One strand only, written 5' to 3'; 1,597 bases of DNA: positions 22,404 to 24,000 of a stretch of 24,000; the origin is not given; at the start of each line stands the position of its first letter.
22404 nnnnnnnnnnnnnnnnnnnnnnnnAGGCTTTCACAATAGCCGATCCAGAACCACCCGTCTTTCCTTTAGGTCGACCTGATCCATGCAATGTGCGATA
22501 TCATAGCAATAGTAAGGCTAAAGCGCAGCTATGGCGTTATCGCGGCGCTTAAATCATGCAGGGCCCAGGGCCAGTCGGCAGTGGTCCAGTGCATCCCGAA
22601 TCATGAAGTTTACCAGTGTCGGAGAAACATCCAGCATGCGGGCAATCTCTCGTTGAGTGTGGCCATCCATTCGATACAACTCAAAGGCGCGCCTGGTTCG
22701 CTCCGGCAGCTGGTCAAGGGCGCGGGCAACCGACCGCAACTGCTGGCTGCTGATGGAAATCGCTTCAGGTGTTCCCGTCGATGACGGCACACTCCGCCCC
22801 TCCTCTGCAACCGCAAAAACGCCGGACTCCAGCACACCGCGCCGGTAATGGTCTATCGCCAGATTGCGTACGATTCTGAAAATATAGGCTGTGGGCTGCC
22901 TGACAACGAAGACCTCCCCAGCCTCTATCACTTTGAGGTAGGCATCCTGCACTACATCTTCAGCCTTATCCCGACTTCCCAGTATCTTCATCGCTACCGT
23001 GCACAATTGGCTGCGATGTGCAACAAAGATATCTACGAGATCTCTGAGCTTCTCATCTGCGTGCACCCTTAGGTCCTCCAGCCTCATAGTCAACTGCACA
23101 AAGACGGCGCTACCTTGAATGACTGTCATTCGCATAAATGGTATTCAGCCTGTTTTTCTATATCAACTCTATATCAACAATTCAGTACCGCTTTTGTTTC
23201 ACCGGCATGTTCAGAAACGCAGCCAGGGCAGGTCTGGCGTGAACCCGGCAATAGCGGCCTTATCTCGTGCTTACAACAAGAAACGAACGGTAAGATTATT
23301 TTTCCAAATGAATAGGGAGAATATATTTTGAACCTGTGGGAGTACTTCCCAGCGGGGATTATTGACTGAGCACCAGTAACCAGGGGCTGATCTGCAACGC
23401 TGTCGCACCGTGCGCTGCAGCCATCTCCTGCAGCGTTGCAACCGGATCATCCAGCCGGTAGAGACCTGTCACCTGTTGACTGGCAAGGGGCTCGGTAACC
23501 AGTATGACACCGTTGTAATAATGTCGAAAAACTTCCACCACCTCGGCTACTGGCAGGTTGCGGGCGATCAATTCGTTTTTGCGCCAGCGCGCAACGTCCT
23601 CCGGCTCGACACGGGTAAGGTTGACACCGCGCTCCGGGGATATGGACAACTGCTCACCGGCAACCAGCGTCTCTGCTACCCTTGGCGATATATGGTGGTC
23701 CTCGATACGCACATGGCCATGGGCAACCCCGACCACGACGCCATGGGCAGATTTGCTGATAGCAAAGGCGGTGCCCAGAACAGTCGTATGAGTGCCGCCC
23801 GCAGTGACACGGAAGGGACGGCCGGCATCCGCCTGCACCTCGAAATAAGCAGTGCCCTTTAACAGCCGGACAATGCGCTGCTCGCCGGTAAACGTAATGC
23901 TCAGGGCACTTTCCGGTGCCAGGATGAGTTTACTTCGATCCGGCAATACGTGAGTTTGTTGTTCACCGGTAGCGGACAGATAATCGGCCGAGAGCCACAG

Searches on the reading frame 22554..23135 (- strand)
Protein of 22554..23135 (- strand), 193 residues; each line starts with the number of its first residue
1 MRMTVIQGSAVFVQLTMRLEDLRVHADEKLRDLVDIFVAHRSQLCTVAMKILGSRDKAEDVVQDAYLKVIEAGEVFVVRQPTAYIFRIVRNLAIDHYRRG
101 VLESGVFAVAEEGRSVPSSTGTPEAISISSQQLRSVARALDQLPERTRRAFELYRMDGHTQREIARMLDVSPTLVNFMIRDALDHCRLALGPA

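Call 4: search_protein_families(library=pfam, proteins=[window:22554-23135:-], max_evalue=1)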
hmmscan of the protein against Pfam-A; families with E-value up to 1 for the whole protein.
window:22554-23135:- (193 aa): 12 families
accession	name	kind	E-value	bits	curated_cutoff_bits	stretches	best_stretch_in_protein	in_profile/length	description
PF04542.20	Sigma70_r2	-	1.4e-14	54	24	1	37-99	2-67/71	Sigma-70 region 2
PF08281.18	Sigma70_r4_2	-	1.6e-14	53.7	25.7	1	134-186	2-54/54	Sigma-70, region 4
PF04545.22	Sigma70_r4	-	7.4e-09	35.4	24.1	1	139-187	1-49/50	Sigma-70, region 4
PF22233.2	PhyR_sigma-like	-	0.00012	22.2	27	1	140-183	1-44/50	Response regulator PhyR, sigma-like domain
PF13412.12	HTH_24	-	0.004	17.1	21.9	1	157-180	16-39/48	Winged helix-turn-helix DNA-binding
PF07638.17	Sigma70_ECF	-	0.0049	17.2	21.1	1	133-175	126-168/185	ECF sigma factor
PF13518.12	HTH_28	-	0.017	15.6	25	1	150-181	5-35/52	Helix-turn-helix domain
PF13384.12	HTH_23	-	0.021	15.1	24.6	1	150-173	10-32/50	Homeodomain-like domain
PF13936.12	HTH_38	-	0.028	14.6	27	1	153-175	15-37/44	Helix-turn-helix domain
PF01047.28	MarR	-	0.029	14.7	24.6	1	152-180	11-39/59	MarR family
PF12802.13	MarR_2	-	0.1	13.2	27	1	151-176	12-38/61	MarR family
PF01381.28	HTH_3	-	0.11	13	23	1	158-180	9-31/55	Helix-turn-helix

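Call 20: find_related_loci(query=A2, collection=genome_contigs, flank=6000)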
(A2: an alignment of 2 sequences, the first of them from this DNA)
Query A2 (177 aa) in genome_contigs; peptide patterns used: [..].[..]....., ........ (x = any residue, [..] = any of these).
599 stretches matched a pattern (row limit reached: there are more); 377 encode a relative of the query (tblastn E <= 1e-3); the best 80 are kept; 80 distinct loci.
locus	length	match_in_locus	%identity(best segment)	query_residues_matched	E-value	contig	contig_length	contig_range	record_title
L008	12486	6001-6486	63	16-177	6e-64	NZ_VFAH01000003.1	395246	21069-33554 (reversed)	Noviherbaspirillum aerium strain 122213-3 Scaffold3, whole genome shotgun sequence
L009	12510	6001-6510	59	6-175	2e-62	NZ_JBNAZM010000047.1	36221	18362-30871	Arhodomonas sp. AD133 AD138_contig_47, whole genome shotgun sequence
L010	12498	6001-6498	59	12-177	7e-61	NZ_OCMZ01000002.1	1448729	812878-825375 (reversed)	Nitrosovibrio sp. Nv4, whole genome shotgun sequence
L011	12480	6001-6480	63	16-175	6e-59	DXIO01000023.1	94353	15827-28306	MAG TPA_asm: Candidatus Aquabacterium excrementipullorum isolate ChiHile3-4534 ChiHile3__C42189_L94353_SAMN08009804, who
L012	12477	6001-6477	57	16-174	5e-58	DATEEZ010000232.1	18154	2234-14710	MAG TPA_asm: Nitrosospira sp. isolate SMAG_U8746 k141_1618874, whole genome shotgun sequence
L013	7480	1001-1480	58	16-175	5e-58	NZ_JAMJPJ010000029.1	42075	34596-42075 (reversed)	Halomonas llamarensis strain ATCHA 29_length_42075_cov_32.952966, whole genome shotgun sequence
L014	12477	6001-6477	58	16-174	2e-57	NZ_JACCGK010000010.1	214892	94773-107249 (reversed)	Vreelandella sedimenti strain QX-2 scaffold10, whole genome shotgun sequence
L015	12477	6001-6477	58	16-174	3e-57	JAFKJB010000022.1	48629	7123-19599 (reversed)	MAG: Nitrosospira multiformis isolate SCN18_25_8_15_R2_B_54_34 SCN18_25_8_15_R2_B_scaffold_699, whole genome shotgun seq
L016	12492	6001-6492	57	11-174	8e-57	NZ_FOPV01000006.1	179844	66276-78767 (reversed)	Nitrosospira sp. Nsp14, whole genome shotgun sequence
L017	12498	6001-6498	56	9-174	6e-51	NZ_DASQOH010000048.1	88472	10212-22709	MAG: Herbaspirillum sp. isolate SMAG_U10798 k141_29206, whole genome shotgun sequence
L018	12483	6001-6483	54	16-177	3e-49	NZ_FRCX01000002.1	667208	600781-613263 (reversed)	Duganella sacchari strain Sac-22, whole genome shotgun sequence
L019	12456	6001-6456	59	16-167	1e-54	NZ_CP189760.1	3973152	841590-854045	Halomonas sp. H2 chromosome, complete genome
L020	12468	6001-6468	52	17-171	1e-45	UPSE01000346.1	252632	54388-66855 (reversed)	Pseudomonas sp. 286 isolate p9.H9 genome assembly, contig: 346, whole genome shotgun sequence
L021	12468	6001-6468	52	17-171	2e-45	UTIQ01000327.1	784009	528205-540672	Pseudomonas sp. 286 isolate p13.H9 genome assembly, contig: 327, whole genome shotgun sequence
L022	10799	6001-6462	54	20-174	3e-45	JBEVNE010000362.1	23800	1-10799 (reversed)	MAG: Duganella sp. isolate T4R4BO_autometa_bin_0008 T4R4BO_autometa_bin_0008_k133_7771159, whole genome shotgun sequence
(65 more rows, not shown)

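Call 68: search_protein_families(library=ncbifam, proteins=[window:22557-23087:-], max_evalue=0.01)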
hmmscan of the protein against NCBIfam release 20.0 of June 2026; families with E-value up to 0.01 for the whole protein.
seq(177 aa): 91 families (the best 25 are shown)
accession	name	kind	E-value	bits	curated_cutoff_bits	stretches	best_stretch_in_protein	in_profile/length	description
NF005448.0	PRK07037.1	equivalog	9.9e-66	220.8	190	1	13-173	10-170/186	RNA polymerase factor sigma-70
NF009179.0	PRK12527.1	equivalog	2.5e-28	99.1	162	1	28-173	8-152/159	RNA polymerase sigma factor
TIGR02985.1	Sig70_bacteroi1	subfamily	2.8e-27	95.9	126.4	1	19-173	5-161/162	RNA polymerase sigma-70 factor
TIGR02937.1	sigma70-ECF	superfamily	2.2e-22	79.4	42.9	1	18-173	4-164/165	sigma-70 family RNA polymerase sigma factor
NF040705.1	sigma_mbnA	exception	4.9e-22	78.9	350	1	20-170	5-154/272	methanobactin precursor domain-containing sigma factor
NF009175.0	PRK12523.1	equivalog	9.5e-22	77.8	271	1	16-174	10-167/172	RNA polymerase sigma factor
NF058625.1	sigma_PG0214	equivalog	5.4e-21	75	130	1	19-163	8-150/170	GFO_1088 family ECF-type sigma factor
NF004113.0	PRK05602.1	equivalog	2.9e-20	72.8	208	1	23-157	53-184/211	RNA polymerase sigma factor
NF041727.1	ECF_sigma_FecI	equivalog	8.3e-20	71.4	260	1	19-172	15-166/169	ferric citrate uptake sigma factor FecI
NF007232.0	PRK09651.1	subfamily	8.6e-20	71.5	185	1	19-172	15-166/173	RNA polymerase sigma factor FecI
NF009180.0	PRK12528.1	subfamily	6.4e-19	68.6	184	1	19-173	12-164/165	RNA polymerase sigma factor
NF008889.0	PRK11924.1-1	subfamily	1.2e-18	67.3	181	1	18-173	13-166/173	RNA polymerase sigma factor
NF009166.1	PRK12513.1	equivalog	1.9e-18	66.8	206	1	21-174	28-186/193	RNA polymerase sigma factor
NF009177.0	PRK12525.1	subfamily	7.3e-16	58.5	266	1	18-172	12-164/168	RNA polymerase sigma factor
NF007214.0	PRK09636.1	subfamily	7.3e-16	58.2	271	1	16-157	5-146/293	RNA polymerase sigma factor SigJ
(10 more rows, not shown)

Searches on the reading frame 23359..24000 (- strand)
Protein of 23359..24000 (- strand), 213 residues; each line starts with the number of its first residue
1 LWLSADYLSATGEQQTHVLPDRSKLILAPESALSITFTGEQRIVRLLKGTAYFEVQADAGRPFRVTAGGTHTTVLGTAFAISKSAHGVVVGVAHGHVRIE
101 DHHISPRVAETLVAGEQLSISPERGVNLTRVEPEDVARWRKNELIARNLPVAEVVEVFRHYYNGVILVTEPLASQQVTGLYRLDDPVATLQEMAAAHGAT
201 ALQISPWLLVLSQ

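Call 4: search_protein_families(library=pfam, proteins=[window:23359-24000:-], max_evalue=1)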
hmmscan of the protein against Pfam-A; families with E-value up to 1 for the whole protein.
window:23359-24000:- (213 aa): 2 families
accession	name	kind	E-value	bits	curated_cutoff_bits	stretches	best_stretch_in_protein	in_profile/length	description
PF04773.18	FecR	-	1.8e-18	67.2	24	1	6-98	2-97/97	FecR protein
PF21304.2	T3S_SPI-1_N0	-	0.054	14.2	27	1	145-197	2-54/69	SPI-1 type 3 secretion system secretin, N0 domain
